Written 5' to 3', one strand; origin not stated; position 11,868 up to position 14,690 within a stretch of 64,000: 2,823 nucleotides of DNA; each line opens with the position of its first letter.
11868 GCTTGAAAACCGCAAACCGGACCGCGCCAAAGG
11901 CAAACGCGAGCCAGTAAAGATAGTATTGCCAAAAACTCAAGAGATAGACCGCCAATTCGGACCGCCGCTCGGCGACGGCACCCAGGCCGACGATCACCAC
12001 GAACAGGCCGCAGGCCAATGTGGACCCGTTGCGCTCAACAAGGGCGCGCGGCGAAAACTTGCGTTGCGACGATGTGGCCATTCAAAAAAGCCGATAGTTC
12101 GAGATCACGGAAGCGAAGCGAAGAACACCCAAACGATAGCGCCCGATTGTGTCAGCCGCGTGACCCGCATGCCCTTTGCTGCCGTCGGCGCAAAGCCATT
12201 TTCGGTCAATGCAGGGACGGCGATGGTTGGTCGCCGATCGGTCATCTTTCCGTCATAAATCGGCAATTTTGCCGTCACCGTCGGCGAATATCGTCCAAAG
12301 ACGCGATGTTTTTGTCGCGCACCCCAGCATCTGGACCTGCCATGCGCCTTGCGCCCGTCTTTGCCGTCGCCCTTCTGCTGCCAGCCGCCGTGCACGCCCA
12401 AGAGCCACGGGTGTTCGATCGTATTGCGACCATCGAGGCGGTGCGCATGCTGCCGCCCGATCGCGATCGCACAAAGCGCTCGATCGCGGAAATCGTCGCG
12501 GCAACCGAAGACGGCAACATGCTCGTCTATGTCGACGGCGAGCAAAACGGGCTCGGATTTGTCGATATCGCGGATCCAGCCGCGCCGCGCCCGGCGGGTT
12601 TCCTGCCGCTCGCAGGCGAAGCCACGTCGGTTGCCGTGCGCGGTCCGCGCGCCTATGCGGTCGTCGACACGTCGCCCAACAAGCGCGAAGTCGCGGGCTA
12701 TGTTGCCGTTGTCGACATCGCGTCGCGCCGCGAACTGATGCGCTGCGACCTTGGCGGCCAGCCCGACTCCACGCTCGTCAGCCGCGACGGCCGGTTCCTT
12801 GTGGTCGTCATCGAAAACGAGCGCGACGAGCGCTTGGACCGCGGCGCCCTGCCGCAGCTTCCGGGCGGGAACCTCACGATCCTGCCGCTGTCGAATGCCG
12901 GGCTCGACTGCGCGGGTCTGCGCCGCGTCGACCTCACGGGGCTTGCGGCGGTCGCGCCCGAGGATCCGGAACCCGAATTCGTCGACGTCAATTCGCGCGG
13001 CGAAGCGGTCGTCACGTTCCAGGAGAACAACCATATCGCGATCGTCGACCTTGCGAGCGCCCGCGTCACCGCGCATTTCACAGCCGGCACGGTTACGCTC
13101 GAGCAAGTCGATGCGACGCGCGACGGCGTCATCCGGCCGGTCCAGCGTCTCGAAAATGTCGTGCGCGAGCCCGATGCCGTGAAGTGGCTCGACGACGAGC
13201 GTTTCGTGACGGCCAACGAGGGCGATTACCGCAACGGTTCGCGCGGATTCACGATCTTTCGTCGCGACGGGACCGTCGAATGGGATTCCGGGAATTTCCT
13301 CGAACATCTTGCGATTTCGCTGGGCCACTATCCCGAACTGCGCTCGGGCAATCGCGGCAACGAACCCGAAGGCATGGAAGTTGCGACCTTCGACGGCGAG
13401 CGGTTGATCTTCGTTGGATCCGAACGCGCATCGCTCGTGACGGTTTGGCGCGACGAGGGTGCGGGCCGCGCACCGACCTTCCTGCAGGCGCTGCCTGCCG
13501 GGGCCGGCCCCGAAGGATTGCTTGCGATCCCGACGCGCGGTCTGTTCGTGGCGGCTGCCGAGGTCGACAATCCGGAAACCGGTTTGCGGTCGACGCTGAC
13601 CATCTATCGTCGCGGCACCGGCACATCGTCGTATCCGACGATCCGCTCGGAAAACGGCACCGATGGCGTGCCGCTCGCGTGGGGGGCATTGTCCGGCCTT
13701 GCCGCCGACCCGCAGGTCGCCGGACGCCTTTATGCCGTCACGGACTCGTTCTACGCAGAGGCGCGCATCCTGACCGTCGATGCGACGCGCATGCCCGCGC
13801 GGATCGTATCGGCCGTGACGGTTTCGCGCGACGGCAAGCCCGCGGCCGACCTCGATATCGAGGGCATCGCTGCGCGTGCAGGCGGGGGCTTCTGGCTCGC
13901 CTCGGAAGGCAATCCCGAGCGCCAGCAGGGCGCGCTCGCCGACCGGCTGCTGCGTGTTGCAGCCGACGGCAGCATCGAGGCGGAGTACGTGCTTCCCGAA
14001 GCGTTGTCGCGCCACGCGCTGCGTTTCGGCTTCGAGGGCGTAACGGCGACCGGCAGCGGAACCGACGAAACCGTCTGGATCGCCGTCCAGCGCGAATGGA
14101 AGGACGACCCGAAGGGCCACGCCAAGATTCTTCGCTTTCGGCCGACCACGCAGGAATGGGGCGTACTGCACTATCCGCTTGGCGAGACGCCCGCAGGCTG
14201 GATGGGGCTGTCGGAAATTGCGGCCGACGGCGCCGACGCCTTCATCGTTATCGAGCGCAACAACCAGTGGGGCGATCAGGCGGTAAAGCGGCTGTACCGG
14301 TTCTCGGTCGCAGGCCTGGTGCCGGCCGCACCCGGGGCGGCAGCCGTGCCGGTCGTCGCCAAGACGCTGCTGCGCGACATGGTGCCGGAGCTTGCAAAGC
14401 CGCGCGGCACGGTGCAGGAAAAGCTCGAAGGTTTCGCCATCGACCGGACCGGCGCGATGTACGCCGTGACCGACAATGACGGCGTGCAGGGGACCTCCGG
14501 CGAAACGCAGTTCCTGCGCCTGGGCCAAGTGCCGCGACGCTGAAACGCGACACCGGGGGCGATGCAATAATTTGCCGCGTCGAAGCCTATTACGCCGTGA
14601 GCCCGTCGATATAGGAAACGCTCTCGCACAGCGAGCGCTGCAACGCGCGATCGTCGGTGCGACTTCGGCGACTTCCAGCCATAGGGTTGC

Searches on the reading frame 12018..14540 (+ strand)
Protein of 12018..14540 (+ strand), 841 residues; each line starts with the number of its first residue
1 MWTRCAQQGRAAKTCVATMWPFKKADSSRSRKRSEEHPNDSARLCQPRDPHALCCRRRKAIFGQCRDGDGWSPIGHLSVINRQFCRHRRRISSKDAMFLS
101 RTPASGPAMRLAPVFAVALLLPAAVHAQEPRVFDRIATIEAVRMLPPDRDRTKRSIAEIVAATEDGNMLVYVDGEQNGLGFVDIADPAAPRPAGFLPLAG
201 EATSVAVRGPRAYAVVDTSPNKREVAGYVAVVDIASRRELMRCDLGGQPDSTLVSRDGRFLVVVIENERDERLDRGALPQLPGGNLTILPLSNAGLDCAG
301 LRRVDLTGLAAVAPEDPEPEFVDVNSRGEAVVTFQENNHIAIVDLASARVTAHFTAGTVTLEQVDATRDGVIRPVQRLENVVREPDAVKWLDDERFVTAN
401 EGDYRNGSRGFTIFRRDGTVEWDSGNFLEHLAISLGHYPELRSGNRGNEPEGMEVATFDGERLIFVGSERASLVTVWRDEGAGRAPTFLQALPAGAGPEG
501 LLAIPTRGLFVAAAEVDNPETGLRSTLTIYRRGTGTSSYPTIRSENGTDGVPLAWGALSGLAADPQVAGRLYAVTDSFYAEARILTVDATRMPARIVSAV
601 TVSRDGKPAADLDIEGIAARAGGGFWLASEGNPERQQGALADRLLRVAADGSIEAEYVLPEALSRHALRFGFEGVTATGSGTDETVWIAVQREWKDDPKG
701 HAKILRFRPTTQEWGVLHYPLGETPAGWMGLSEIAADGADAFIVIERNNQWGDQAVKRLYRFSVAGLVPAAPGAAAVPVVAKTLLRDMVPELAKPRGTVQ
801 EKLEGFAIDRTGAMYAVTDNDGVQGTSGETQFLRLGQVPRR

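Call 69: search_protein_families(library=pfam, proteins=[window:12018-14540:+], max_evalue=0.00001)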
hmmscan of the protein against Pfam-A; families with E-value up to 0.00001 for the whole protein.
window:12018-14540:+ (841 aa): 2 families
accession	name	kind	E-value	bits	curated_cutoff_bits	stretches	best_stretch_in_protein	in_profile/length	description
PF13449.12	Phytase-like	-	4.4e-57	194.6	27.6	1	554-821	2-283/284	Esterase-like activity of phytase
PF22494.2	choice_anch_I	-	1.5e-07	31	32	0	294-356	168-228/489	Choice-of-anchor I domain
